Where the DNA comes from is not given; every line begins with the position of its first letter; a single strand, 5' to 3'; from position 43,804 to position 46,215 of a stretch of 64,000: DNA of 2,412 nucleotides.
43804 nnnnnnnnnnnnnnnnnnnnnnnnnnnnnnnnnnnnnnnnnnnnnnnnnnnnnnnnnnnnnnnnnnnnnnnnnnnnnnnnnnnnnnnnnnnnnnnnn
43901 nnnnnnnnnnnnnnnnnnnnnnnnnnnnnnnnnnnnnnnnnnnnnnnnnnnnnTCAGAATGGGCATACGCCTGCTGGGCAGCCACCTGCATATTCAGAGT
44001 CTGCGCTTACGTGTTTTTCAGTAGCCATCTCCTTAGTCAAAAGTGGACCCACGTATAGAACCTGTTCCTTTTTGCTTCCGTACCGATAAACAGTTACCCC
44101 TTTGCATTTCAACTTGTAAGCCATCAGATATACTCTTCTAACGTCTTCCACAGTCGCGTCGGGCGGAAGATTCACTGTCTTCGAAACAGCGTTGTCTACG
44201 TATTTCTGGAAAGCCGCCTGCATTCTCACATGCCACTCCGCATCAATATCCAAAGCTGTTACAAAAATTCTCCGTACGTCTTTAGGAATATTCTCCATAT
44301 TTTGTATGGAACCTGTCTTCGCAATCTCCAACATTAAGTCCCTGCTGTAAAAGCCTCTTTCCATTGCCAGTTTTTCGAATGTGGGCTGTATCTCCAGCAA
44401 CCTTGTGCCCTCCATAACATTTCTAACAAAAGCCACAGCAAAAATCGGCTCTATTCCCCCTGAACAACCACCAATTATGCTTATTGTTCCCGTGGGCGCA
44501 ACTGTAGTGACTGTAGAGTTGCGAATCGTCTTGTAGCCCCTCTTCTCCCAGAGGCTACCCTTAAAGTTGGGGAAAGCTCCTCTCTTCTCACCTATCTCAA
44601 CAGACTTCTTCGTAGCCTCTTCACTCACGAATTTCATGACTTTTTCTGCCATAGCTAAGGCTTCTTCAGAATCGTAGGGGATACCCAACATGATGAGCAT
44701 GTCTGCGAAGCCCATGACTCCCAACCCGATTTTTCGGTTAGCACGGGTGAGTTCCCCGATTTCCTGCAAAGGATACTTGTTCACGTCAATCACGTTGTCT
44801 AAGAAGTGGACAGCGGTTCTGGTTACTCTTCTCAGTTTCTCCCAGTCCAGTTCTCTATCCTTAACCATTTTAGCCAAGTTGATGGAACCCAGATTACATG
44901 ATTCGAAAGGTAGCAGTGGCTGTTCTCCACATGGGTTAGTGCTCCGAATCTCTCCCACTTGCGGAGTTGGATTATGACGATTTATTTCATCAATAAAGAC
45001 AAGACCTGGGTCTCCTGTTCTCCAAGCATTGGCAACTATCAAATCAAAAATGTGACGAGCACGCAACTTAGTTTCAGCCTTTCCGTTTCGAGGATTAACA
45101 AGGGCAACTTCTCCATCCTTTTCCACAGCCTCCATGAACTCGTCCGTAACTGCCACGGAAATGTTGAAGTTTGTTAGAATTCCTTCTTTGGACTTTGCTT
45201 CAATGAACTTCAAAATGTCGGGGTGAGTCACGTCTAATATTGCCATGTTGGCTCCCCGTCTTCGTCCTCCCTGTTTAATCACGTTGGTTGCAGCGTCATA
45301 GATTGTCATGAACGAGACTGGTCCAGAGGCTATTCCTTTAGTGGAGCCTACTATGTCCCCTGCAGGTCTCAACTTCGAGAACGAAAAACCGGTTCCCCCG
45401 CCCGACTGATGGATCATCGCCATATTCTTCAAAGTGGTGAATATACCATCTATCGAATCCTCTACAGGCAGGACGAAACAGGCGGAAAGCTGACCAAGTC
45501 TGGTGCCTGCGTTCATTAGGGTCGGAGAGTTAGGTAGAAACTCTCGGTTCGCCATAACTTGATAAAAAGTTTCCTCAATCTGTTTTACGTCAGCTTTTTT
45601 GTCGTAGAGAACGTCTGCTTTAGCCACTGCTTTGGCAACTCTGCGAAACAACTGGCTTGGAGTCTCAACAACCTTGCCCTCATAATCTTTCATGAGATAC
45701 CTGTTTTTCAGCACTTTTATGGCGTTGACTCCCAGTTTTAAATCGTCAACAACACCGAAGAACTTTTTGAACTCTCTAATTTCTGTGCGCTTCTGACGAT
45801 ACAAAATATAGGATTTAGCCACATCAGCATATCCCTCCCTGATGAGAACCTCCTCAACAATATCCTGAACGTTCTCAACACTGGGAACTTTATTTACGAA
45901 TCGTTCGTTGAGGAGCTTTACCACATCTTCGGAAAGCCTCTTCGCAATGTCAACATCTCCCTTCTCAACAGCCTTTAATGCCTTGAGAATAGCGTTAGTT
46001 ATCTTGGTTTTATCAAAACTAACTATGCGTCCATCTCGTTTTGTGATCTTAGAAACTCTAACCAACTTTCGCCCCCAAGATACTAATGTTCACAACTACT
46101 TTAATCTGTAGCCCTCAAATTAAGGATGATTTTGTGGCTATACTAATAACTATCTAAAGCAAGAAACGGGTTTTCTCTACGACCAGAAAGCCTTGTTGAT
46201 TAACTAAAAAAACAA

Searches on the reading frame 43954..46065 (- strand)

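Call 57: search_protein_families(library=pfam, proteins=[window:43954-46065:-], max_evalue=0.001)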
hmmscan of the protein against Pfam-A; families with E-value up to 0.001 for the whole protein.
window:43954-46065:- (703 aa): 3 families
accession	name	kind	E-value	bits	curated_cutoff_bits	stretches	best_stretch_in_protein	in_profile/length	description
PF02867.20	Ribonuc_red_lgC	-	3.2e-147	491.8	23.9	2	194-509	1-347/523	Ribonucleotide reductase, barrel domain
PF00317.26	Ribonuc_red_lgN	-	7.9e-26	90.4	28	1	110-191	2-77/77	Ribonucleotide reductase, all-alpha domain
PF03477.21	ATP-cone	-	2e-23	83.2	25.8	1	6-95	2-88/88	ATP cone domain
